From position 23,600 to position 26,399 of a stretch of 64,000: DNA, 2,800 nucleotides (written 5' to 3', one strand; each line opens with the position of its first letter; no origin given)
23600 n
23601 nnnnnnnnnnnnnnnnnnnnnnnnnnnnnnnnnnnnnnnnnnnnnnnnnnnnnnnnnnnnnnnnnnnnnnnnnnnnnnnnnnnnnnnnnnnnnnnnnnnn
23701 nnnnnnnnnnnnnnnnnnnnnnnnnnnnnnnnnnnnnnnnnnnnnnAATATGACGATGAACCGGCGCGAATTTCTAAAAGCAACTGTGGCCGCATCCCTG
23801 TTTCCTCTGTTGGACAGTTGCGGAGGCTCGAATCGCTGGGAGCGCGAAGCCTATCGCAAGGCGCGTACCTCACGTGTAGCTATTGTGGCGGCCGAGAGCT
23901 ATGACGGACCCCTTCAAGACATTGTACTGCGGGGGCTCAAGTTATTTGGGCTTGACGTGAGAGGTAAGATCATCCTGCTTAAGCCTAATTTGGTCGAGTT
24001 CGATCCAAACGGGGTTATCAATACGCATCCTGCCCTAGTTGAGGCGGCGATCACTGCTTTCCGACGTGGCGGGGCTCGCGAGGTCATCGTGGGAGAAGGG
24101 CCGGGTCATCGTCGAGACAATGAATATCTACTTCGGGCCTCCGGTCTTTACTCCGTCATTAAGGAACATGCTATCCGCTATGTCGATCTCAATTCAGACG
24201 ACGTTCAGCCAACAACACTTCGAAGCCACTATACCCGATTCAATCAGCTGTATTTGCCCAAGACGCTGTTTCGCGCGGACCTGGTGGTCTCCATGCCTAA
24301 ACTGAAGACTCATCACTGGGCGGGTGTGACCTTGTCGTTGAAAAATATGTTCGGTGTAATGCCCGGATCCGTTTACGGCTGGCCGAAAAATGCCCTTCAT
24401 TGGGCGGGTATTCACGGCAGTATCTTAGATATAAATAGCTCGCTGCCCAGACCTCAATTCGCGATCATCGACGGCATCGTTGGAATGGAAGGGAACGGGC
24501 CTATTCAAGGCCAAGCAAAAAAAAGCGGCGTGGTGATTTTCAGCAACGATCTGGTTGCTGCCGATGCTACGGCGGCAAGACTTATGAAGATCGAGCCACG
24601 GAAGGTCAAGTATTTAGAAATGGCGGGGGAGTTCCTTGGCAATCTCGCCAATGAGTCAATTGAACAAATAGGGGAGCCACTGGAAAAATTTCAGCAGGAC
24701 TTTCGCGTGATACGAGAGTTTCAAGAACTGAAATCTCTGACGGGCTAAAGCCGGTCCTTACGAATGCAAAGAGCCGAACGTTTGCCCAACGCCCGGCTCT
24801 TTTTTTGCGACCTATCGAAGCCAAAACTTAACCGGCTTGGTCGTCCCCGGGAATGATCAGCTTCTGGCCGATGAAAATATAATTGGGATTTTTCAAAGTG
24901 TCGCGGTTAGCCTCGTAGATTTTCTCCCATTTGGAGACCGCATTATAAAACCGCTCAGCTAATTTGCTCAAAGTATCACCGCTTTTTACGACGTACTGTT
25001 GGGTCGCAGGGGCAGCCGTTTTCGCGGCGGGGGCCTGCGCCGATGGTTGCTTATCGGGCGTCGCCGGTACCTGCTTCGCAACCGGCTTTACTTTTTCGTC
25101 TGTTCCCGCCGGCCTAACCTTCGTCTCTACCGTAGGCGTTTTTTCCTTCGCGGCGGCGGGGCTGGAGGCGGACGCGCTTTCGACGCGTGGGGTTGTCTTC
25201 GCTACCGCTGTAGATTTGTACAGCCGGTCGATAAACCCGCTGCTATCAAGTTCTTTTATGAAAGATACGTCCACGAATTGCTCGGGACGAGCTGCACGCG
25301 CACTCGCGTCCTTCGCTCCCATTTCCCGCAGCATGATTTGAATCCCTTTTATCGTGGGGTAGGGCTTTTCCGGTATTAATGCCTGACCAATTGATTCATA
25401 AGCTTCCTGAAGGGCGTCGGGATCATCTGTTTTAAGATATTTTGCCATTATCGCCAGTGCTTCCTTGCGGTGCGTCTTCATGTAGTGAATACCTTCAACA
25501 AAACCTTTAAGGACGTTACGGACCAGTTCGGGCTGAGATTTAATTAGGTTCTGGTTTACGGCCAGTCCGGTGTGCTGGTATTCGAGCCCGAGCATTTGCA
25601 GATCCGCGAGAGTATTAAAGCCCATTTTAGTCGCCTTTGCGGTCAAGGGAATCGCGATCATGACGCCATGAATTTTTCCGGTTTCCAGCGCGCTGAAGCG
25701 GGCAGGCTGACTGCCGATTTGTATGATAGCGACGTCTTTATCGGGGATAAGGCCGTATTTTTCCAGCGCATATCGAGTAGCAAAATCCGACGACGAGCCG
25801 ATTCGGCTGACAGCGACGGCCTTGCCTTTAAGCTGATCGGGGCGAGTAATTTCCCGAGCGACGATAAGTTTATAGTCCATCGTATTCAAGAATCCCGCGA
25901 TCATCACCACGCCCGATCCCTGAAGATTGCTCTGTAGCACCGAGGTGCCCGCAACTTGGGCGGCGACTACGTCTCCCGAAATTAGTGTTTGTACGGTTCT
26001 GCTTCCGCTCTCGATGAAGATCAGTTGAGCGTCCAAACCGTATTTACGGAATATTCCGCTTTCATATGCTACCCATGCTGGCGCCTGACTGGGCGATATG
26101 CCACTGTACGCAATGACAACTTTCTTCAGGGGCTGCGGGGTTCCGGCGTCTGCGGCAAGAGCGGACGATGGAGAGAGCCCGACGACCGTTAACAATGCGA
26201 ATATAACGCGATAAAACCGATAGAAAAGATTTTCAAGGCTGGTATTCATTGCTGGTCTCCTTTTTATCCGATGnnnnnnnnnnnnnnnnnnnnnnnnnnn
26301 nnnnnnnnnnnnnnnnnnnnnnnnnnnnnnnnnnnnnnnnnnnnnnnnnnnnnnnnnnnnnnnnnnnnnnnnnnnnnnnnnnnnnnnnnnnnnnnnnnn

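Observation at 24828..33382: Uncharacterised sigma-54 block: MshEN-AAA+ ATPase, sigma-54 activator and secreted retropepsin upstream of a sigma-54 promoter driving five poorly understood genes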

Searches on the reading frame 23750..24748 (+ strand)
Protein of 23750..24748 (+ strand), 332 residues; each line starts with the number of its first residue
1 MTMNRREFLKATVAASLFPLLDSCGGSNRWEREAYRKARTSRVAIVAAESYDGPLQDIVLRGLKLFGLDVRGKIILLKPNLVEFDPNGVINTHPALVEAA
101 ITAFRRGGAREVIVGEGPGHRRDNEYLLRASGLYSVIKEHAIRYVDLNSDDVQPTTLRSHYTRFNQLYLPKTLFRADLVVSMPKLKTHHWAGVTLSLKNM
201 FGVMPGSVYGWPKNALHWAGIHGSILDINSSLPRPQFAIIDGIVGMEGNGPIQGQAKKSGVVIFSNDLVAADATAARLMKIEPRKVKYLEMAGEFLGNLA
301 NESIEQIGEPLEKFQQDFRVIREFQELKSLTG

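Call 10: search_protein_families(library=pfam, proteins=[window:23750-24748:+], max_evalue=0.001)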
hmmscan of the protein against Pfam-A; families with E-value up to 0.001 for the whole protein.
window:23750-24748:+ (332 aa): 1 family
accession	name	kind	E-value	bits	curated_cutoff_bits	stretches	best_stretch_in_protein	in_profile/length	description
PF04015.17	DUF362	-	1.9e-50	172.2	24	1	75-277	1-200/200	Domain of unknown function (DUF362)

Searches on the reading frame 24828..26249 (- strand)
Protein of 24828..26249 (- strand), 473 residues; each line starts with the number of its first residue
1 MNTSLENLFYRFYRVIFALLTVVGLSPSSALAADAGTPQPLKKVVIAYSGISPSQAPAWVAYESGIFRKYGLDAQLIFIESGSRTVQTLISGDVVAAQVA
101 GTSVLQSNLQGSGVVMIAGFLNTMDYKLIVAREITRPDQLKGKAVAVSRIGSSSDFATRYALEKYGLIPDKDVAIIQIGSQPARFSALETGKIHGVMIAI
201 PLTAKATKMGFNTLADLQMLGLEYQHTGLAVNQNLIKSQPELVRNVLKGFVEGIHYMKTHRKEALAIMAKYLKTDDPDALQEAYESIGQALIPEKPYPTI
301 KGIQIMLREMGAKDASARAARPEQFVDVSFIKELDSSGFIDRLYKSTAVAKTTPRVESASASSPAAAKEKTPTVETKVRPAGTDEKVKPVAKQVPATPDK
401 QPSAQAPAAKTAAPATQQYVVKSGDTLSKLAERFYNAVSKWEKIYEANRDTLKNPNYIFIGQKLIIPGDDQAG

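Call 5: search_protein_families(library=pfam, proteins=[window:24828-26249:-], max_evalue=0.01)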
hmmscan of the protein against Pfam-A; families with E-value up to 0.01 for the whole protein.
window:24828-26249:- (473 aa): 5 families
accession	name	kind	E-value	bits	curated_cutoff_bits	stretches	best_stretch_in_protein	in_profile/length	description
PF09084.16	NMT1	-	1.3e-19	71.5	20.5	1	53-264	2-216/216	NMT1/THI5 like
PF13379.11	NMT1_2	-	1e-18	68.5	24.7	1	42-272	6-251/252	NMT1-like family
PF01476.26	LysM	-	1.5e-12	47.7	20.9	1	419-467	1-43/43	LysM domain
PF12974.12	Phosphonate-bd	-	0.0016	18.3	27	1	71-251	28-217/242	ABC transporter, phosphonate, periplasmic substrate-binding protein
PF23472.1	LysM2_CERK1_LYK3_4_5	-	0.0083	16.5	27.4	0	418-467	7-54/56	LYK3/4/5 LysM2 domain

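Call 6: search_protein_families(library=ncbifam, proteins=[window:24828-26249:-], max_evalue=0.01)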
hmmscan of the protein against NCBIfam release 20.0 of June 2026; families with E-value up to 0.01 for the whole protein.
window:24828-26249:- (473 aa): 14 families
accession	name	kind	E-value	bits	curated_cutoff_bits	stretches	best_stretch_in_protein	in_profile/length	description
TIGR01728.1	SsuA_fam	subfamily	1e-22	80.7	163.5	1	45-285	2-243/290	aliphatic sulfonate ABC transporter substrate-binding protein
NF040735.1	SBP_SaoX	equivalog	1.2e-18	67.3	300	1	57-285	17-246/330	ABC transporter substrate-binding subunit SaoX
NF008399.0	PRK11198.1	equivalog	1e-16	61.7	134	1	407-468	86-147/149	peptidoglycan-binding protein LysM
NF008553.0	PRK11480.1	equivalog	5.8e-12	45.4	490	1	43-248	24-226/320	taurine ABC transporter substrate-binding protein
NF046106.1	ResusProRpf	equivalog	2.3e-11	43.8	180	1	349-467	139-256/258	resuscitation-promoting factor Rpf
NF033163.1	lipo_LipL71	equivalog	6.3e-08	32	600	1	369-468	357-460/471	lipoprotein LipL71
NF041208.1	celldiv_DipM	equivalog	3.6e-06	26.4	740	1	348-468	118-229/419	cell division endopeptidase DipM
NF052398.1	Agg_Promo_Fact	equivalog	5.9e-06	26.6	170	1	408-471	20-78/202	aggregation-promoting factor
NF010723.1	PRK14125.1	equivalog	7.8e-06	25.8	60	1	414-468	30-86/87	cell division suppressor protein YneA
TIGR02899.1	spore_safA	subfamily_domain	1.8e-05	24.6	67.85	1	421-467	1-43/44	SafA/ExsA family spore coat assembly protein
NF050804.1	CellDivDipMCaul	equivalog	0.00033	19.6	900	1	344-467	233-354/634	cell division endopeptidase DipM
TIGR00601.1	rad23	equivalog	0.003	16.8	207.3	1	345-456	78-186/381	UV excision repair protein Rad23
NF042931.1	SAG1386_EF1546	equivalog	0.0033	17.5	80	1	357-466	64-157/158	SAG1386/EF1546 family surface-associated protein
TIGR02122.1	TRAP_TAXI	subfamily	0.0084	15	84.35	0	137-199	136-197/320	TAXI family TRAP transporter solute-binding subunit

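Call 66: search_protein_families(library=padloc, proteins=[window:24828-26249:-], max_evalue=0.001)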
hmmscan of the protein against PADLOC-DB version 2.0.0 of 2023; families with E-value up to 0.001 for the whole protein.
window:24828-26249:- (473 aa): 0 families

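Call 73: find_related_loci(query=window:24828-26249:-, collection=metagenome_contigs, flank=10000)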
Query window:24828-26249:- (473 aa) in metagenome_contigs; peptide patterns used: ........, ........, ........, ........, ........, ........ (x = any residue, [..] = any of these).
319 stretches matched a pattern; 162 encode a relative of the query (tblastn E <= 1e-3); the best 80 are kept; 80 distinct loci.
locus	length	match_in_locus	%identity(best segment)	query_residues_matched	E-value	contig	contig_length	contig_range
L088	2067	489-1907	92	2-473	0e+0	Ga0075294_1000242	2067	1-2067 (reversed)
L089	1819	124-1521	92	1-473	0e+0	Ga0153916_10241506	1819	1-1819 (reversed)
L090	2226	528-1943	84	1-473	0e+0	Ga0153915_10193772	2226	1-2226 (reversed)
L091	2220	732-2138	83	1-473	0e+0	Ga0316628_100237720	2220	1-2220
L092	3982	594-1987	81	1-473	0e+0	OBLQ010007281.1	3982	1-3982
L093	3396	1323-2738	80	1-473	0e+0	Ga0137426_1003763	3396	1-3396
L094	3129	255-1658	74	2-472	0e+0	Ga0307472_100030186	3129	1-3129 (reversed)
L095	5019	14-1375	76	16-472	0e+0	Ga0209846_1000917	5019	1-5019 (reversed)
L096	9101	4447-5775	77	26-472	0e+0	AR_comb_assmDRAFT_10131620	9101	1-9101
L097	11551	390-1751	76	12-472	0e+0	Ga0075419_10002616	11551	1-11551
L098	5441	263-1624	76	12-472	0e+0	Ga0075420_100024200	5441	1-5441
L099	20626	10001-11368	76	12-470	0e+0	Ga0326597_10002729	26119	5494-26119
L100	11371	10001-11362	76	16-472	0e+0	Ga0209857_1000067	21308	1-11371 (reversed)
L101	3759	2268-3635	75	7-472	0e+0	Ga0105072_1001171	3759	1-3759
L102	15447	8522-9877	77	17-473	0e+0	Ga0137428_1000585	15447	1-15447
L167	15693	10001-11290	58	15-467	4e-171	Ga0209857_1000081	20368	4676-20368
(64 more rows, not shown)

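Call 76: search_protein_families(library=pfam, proteins=[L167:7879-9162:+, L167:9175-9927:+, L167:9929-11296:+, L167:5526-6737:+, L167:2822-4003:+, L167:1203-2408:-, L167:4083-5264:-, L167:11719-12897:-, L167:12991-14829:+, L167:6845-7453:-], max_evalue=0.001)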
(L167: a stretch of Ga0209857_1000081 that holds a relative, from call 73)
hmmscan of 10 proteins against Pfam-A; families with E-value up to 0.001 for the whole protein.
L167:7879-9162:+ (427 aa): 7 families
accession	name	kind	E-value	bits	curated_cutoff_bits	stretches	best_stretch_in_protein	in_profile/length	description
PF13401.12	AAA_22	-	3e-25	89.4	27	1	54-182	4-130/130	AAA domain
PF13191.12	AAA_16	-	4.5e-10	40.7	32.6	1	41-164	9-162/167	AAA ATPase domain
PF00004.35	AAA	-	4e-05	24.5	21.2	1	58-146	1-69/131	ATPase family associated with various cellular activities (AAA)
PF12775.13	AAA_7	-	8.4e-05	22.6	25.8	1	55-97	33-76/181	P-loop containing dynein motor region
PF05729.18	NACHT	-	0.00027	21.2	26.7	1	58-148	3-95/167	NACHT domain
PF05970.20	PIF1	-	0.00096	19.2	25.9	0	52-104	19-67/223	PIF1-like helicase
PF00437.27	T2SSE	-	0.00096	18.3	24.9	0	46-83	133-170/370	Type II/IV secretion system protein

L167:9175-9927:+ (250 aa): 2 families
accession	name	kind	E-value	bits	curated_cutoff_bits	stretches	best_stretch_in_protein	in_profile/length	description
PF00672.30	HAMP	-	3.2e-11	43.8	25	1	185-239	1-52/53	HAMP domain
PF17203.10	sCache_3_2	-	3.2e-07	30.9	28.4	1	38-163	3-137/140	Single cache domain 3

L167:9929-11296:+ (455 aa): 4 families
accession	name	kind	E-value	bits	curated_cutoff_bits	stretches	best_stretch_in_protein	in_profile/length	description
PF09084.16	NMT1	-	1.5e-24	87.6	20.5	1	62-269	3-213/216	NMT1/THI5 like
PF13379.11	NMT1_2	-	9.3e-21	75.2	24.7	1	47-278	3-249/252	NMT1-like family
PF01476.26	LysM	-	3.1e-10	40.3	20.9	1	406-454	1-43/43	LysM domain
PF12974.12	Phosphonate-bd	-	7.4e-07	29.2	27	1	77-207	26-163/242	ABC transporter, phosphonate, periplasmic substrate-binding protein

L167:5526-6737:+ (403 aa): 1 family
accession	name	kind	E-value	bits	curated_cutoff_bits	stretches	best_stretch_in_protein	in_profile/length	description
PF00211.25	Guanylate_cyc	-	1.1e-11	45.1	21.9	1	218-387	11-174/183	Adenylate and Guanylate cyclase catalytic domain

L167:2822-4003:+ (393 aa): 6 families
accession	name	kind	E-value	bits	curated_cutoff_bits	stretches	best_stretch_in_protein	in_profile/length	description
PF07690.21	MFS_1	-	2e-47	162.2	33.4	2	17-248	1-234/347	Major Facilitator Superfamily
PF12832.13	MFS_1_like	-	4.2e-09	36.4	25.2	1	22-372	9-372/373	MFS_1 like family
PF13347.12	MFS_2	-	1.7e-06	27.3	27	1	37-367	23-386/427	MFS/sugar transport protein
PF00083.30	Sugar_tr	-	0.0001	21.8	22.3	1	253-385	291-433/452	Sugar (and other) transporter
PF01306.25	LacY_symp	-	0.00012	21.5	24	0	28-119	23-119/413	LacY proton/sugar symporter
PF03825.22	Nuc_H_symport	-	0.00041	19.9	25.9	0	34-105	24-96/400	Nucleoside H+ symporter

L167:1203-2408:- (401 aa): 4 families
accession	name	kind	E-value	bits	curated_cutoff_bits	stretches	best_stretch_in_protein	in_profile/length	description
PF07690.21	MFS_1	-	1.3e-56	192.5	33.4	2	26-360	4-347/347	Major Facilitator Superfamily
PF12832.13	MFS_1_like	-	1.1e-08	35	25.2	1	237-300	18-80/373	MFS_1 like family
PF00083.30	Sugar_tr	-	3.1e-05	23.5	22.3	1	208-390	239-433/452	Sugar (and other) transporter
PF03137.26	OATP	-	0.00032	19.6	25.8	0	213-284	288-360/545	Organic Anion Transporter Polypeptide (OATP) family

L167:4083-5264:- (393 aa): 4 families
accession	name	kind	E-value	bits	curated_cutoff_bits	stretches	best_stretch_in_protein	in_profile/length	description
PF01170.24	UPF0020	-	1.5e-51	175.3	22.3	1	171-376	1-195/197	RMKL-like, methyltransferase domain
PF02926.22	THUMP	-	2.6e-21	76.2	20.6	1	75-162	1-84/84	THUMP domain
PF22020.1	RlmL_1st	-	5.3e-20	71.6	27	1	13-67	2-55/55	RlmL ferredoxin-like domain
PF05175.20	MTS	-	0.00092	19.3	23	0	262-324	57-119/170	Methyltransferase small domain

L167:11719-12897:- (392 aa): 6 families
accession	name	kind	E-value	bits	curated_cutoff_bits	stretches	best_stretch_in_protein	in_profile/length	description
PF00072.30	Response_reg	-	1.1e-21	77.5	30.2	1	250-358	1-106/111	Response regulator receiver domain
PF00989.32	PAS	-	2.3e-18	66.7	22.6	1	16-128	3-113/113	PAS fold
PF13426.13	PAS_9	-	1.1e-17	64.7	27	1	25-130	2-103/103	PAS domain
PF08448.16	PAS_4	-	7.6e-13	49.1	23.1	1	20-133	1-110/110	PAS fold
PF13188.13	PAS_8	-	1.8e-05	24.9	21.8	1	15-69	2-53/65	PAS domain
PF08447.18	PAS_3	-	0.00032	21.3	25.6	1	37-124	2-88/89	PAS fold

L167:12991-14829:+ (612 aa): 2 families
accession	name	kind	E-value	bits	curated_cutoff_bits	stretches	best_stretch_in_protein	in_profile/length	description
PF13520.12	AA_permease_2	-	2.5e-30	106.2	27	1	10-421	1-424/427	Amino acid permease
PF00582.32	Usp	-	7.7e-08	33.4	24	1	487-605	13-136/141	Universal stress protein family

L167:6845-7453:- (202 aa): 1 family
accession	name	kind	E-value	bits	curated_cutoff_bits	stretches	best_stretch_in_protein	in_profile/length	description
PF07445.17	PriC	-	0.0006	20.2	23.3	0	121-166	31-74/174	Primosomal replication protein priC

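Call 79: find_homologous_proteins(query=L167:7879-9162:+, max_evalue=0.00001)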
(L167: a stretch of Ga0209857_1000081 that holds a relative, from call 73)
Query L167:7879-9162:+ (427 aa): 5822 proteins with E <= 0.00001 among 8000 candidates; the best 120 are listed.
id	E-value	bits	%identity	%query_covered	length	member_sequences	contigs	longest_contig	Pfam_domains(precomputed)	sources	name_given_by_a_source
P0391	1.5e-277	938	100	100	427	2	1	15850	PF26309.1,PF13401.13,PF13191.13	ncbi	-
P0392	2.5e-262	888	94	100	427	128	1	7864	PF26309.1,PF13401.13,PF13191.13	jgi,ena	jgi:general secretion pathway protein A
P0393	1.5e-255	866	95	100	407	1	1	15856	PF26309.1,PF13401.13,PF13191.13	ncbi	-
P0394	3.9e-253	858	91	100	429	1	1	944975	PF26309.1,PF13401.13,PF13191.13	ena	-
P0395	3.1e-252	855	90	100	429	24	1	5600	PF26309.1,PF13401.13,PF13191.13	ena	-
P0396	3.9e-252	854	90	100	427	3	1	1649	PF26309.1,PF13401.13,PF13191.13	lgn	-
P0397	2.1e-250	849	89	100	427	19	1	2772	PF26309.1,PF13401.13,PF13191.13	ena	-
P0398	3.6e-248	841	88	100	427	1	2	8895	PF26309.1,PF13401.13,PF13191.13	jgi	jgi:general secretion pathway protein A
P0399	4.3e-248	841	89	100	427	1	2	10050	PF26309.1,PF13401.13,PF13191.13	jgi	jgi:general secretion pathway protein A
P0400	2.5e-247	839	88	100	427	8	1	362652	PF26309.1,PF13401.13,PF13191.13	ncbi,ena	-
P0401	4.9e-247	838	88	100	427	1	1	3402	PF26309.1,PF13401.13,PF13191.13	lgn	-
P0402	4.9e-247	838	88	100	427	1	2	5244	PF26309.1,PF13401.13,PF13191.13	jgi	jgi:general secretion pathway protein A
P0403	1.3e-246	836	88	100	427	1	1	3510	PF26309.1,PF13401.13,PF13191.13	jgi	jgi:general secretion pathway protein A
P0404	4.3e-246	835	88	100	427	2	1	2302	PF26309.1,PF13401.13,PF13191.13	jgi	jgi:general secretion pathway protein A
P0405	6.2e-246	834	88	100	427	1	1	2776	PF26309.1,PF13401.13,PF13191.13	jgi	jgi:general secretion pathway protein A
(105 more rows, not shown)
